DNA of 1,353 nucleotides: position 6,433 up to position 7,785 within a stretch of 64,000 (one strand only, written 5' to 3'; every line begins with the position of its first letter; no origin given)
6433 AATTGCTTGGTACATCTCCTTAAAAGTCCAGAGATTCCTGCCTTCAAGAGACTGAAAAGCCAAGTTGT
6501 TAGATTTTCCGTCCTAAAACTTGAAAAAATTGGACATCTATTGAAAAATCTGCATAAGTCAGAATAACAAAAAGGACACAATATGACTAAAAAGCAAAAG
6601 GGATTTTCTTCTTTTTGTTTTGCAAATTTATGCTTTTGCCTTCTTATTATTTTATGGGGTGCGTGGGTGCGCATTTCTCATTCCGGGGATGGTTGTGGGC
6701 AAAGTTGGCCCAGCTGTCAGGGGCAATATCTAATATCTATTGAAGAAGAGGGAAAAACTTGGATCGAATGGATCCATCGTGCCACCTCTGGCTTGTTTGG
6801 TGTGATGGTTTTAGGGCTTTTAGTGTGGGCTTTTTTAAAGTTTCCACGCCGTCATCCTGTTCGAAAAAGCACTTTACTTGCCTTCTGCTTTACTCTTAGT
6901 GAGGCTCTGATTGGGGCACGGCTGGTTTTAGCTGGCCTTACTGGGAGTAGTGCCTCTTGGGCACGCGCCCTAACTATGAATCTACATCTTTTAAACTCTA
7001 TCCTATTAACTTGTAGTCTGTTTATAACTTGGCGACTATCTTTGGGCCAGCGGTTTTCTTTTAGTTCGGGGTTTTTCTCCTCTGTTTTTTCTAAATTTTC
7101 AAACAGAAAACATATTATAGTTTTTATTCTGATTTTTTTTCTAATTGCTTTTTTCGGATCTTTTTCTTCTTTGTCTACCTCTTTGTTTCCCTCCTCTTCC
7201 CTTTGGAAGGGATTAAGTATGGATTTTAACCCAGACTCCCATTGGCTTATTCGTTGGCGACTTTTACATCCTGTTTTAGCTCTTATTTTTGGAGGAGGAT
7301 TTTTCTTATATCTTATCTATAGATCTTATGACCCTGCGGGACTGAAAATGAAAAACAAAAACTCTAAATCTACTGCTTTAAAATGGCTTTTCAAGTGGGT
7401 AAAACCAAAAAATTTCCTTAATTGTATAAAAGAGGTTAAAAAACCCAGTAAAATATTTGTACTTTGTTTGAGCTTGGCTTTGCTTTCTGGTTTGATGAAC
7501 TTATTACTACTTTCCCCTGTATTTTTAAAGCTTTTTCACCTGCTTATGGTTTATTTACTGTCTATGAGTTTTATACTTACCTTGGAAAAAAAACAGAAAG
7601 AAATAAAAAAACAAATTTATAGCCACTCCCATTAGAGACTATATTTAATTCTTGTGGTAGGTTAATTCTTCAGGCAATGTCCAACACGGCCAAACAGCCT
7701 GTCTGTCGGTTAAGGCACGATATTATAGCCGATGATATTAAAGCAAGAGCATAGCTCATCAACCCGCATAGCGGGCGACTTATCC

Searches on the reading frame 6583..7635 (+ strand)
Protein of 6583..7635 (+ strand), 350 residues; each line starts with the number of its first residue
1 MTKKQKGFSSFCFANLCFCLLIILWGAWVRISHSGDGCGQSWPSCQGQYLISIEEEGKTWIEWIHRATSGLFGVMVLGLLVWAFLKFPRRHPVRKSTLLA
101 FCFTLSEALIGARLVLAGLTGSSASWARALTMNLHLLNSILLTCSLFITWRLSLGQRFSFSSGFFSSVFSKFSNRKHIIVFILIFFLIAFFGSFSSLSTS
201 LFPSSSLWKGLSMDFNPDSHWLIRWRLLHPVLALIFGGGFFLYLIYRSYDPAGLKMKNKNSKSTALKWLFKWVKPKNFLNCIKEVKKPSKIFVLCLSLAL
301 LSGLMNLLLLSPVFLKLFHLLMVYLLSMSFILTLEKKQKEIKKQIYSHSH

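Call 95: search_protein_families(library=pfam, proteins=[window:6583-7635:+], max_evalue=0.0001)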
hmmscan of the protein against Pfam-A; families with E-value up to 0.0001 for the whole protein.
window:6583-7635:+ (350 aa): 1 family
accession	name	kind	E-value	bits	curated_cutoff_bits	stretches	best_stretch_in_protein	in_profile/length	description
PF02628.20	COX15-CtaA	-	2.8e-24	86.2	29.9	1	11-243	3-263/322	Cytochrome oxidase assembly protein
